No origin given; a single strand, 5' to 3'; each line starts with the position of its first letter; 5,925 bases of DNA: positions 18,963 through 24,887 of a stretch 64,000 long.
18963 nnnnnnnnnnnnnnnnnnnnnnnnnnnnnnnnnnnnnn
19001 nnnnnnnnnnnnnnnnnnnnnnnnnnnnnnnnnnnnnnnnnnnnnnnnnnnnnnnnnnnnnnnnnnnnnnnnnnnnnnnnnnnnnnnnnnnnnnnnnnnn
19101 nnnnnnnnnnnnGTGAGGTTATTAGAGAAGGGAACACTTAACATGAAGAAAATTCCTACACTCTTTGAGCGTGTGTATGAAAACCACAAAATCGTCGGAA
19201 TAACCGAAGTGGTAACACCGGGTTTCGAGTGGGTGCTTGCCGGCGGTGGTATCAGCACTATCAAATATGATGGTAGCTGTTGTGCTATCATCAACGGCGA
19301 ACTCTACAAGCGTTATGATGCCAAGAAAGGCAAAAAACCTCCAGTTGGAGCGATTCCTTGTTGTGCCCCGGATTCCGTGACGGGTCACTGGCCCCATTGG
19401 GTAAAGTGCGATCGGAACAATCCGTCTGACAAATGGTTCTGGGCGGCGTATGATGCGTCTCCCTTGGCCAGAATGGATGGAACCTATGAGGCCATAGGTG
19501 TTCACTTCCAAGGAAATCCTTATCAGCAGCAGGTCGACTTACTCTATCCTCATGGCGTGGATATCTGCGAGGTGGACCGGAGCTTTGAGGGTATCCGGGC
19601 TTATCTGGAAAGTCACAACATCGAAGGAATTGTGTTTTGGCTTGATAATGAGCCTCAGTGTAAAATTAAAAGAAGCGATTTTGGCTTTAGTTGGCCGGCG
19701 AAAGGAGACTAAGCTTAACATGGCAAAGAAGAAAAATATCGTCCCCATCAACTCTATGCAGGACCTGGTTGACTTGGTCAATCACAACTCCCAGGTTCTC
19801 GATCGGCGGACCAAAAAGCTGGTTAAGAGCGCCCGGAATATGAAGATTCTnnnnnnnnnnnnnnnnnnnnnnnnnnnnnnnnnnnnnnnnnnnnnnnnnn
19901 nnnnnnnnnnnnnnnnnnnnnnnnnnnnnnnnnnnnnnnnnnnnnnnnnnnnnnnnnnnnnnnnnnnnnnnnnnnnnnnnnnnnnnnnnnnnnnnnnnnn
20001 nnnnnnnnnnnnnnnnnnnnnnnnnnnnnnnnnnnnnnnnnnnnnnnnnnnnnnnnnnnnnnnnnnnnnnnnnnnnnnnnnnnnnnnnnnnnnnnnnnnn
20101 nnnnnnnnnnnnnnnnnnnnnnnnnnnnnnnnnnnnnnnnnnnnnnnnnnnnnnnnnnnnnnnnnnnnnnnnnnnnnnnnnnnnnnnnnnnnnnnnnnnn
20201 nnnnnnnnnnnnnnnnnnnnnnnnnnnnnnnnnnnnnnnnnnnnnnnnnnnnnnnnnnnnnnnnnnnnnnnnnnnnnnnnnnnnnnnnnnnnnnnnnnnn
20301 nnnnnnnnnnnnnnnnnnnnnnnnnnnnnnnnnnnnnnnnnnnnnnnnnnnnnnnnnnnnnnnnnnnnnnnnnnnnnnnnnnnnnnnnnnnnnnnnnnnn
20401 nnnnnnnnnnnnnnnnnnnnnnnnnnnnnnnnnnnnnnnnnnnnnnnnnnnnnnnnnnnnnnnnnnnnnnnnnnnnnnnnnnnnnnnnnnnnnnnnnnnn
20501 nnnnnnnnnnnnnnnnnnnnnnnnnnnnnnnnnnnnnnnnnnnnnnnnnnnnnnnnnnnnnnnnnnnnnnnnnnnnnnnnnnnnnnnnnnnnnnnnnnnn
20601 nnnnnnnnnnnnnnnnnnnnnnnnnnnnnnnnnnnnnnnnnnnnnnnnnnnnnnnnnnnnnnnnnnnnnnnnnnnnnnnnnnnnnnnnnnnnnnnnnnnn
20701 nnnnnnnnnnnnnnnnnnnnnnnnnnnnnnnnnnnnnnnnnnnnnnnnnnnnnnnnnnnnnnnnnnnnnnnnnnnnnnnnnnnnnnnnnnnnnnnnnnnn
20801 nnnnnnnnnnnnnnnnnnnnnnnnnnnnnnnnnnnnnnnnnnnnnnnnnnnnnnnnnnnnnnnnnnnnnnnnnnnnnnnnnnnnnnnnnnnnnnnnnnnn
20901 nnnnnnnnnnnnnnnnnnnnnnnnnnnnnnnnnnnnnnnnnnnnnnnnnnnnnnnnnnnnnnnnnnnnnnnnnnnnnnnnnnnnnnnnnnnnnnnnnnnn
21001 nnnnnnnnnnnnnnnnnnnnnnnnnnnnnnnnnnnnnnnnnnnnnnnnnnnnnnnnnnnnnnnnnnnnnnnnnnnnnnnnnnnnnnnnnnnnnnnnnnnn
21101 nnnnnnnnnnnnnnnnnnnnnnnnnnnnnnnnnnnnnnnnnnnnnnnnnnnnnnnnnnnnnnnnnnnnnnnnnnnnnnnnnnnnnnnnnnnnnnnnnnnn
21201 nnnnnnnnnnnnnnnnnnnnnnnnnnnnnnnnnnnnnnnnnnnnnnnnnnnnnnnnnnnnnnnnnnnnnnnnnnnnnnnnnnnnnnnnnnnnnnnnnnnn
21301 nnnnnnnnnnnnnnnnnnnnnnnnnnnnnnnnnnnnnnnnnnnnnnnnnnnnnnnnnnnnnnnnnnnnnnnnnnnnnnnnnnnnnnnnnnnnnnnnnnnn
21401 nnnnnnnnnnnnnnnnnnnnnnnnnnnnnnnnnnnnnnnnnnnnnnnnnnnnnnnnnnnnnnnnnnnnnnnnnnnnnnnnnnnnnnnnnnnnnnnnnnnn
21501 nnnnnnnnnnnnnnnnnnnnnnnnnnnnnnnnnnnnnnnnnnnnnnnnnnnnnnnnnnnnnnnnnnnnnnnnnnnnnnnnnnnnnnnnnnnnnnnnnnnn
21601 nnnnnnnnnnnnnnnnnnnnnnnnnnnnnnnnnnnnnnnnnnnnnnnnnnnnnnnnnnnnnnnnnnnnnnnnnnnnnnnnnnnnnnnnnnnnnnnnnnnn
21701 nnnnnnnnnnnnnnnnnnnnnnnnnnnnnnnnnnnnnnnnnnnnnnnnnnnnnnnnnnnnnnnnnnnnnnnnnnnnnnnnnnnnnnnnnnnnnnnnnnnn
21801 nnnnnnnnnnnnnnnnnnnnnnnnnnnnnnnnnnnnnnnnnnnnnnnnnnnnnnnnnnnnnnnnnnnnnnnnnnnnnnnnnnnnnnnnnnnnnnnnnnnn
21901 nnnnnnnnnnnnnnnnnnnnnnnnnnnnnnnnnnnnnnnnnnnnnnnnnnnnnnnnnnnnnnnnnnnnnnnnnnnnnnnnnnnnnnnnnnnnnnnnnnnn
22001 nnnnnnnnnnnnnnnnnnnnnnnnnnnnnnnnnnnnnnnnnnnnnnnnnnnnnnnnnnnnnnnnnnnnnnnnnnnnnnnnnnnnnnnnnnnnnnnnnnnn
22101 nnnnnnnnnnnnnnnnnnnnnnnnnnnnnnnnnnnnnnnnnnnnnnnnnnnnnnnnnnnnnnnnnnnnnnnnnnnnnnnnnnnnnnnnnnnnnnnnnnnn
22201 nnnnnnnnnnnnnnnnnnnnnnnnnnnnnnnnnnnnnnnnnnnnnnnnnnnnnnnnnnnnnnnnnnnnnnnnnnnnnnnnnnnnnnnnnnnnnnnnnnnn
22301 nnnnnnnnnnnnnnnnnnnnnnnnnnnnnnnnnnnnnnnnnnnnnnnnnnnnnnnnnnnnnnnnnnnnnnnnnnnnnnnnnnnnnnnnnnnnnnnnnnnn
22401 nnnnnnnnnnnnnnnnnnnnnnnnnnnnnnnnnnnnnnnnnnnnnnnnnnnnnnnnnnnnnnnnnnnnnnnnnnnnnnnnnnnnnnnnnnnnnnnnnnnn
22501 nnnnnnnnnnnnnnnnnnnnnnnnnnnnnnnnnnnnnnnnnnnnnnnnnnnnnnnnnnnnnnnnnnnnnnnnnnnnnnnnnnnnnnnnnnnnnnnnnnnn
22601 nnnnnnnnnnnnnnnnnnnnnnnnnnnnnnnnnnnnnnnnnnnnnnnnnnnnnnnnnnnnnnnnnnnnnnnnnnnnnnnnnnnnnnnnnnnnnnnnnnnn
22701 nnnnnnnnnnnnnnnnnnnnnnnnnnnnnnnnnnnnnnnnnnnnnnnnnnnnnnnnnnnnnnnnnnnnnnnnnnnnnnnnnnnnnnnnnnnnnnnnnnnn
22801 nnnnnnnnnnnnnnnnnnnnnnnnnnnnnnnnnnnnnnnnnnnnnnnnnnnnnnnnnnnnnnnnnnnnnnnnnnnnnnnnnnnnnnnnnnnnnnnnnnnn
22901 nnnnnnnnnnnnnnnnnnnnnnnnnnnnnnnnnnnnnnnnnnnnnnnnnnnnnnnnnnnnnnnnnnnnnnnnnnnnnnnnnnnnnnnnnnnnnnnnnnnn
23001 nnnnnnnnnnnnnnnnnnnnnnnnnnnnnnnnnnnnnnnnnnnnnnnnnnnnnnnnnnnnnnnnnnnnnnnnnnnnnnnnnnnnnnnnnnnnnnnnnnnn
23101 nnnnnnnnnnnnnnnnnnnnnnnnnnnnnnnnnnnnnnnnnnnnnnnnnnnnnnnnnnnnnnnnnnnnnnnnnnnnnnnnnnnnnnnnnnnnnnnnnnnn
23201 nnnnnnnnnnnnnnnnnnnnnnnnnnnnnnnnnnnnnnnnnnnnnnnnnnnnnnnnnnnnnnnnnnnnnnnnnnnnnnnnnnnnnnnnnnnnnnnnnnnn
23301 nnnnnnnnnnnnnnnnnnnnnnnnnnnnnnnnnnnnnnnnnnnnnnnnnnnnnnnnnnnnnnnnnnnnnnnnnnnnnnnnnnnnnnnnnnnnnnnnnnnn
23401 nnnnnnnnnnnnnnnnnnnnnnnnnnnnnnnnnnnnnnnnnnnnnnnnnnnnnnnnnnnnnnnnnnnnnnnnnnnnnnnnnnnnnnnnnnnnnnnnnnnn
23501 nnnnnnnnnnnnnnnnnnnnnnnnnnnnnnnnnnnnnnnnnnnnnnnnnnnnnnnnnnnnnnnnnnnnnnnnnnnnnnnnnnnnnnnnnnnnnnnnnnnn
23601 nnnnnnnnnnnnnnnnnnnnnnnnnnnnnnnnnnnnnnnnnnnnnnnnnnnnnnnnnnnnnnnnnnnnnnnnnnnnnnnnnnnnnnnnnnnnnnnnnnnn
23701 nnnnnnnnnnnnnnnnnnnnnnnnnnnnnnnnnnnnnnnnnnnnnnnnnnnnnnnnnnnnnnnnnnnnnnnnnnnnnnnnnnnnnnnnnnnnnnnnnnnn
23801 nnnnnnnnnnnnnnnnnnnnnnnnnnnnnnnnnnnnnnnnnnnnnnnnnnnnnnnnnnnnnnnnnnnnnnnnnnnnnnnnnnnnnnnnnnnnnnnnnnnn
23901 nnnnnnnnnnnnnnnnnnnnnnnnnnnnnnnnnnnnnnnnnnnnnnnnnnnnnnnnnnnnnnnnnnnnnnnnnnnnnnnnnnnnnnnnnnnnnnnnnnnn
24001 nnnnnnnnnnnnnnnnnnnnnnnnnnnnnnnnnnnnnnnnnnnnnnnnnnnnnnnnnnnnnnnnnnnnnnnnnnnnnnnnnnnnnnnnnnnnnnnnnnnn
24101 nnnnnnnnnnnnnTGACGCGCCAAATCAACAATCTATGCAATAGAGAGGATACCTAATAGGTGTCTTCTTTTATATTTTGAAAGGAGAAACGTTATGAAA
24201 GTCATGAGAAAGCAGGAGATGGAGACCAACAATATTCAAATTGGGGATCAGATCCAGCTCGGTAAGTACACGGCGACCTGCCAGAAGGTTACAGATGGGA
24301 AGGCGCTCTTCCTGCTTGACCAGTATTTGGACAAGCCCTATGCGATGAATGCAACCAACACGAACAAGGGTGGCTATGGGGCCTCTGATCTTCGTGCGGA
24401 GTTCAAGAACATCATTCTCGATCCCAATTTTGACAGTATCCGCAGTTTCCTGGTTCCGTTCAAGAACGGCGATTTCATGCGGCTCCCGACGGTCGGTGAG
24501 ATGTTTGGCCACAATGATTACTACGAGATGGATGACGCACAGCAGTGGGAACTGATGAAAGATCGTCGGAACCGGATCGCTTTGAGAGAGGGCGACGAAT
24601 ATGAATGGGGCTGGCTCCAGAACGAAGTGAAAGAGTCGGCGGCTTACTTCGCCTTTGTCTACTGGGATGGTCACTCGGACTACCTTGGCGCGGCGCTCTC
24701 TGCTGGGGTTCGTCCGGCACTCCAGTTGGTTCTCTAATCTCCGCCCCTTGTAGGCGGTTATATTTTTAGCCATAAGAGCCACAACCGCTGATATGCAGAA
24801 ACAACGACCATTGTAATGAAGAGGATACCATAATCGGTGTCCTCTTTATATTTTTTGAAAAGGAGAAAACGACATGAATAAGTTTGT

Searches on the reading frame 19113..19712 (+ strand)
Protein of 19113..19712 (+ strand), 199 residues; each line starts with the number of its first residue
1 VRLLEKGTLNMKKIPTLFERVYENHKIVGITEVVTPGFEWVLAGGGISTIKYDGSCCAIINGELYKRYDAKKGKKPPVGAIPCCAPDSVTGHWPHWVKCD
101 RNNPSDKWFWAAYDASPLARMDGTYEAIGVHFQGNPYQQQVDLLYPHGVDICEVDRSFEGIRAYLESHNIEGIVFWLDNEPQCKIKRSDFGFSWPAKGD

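Call 33: search_protein_families(library=pfam, proteins=[window:19113-19712:+], max_evalue=0.001)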
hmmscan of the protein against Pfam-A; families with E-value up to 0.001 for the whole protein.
window:19113-19712:+ (199 aa): 1 family
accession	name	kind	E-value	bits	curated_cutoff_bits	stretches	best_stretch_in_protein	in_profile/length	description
PF17720.7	RLIG1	-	1.3e-06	27.9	25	1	117-197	185-276/324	RNA ligase 1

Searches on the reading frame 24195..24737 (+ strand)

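Call 39: search_protein_families(library=phrogs, proteins=[window:24195-24737:+], max_evalue=0.001)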
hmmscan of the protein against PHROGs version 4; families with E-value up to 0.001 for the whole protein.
window:24195-24737:+ (180 aa): 1 family
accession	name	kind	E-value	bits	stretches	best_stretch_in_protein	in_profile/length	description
phrog_21980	-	unknown function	1.2e-36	127.6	1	1-179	58-240/241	-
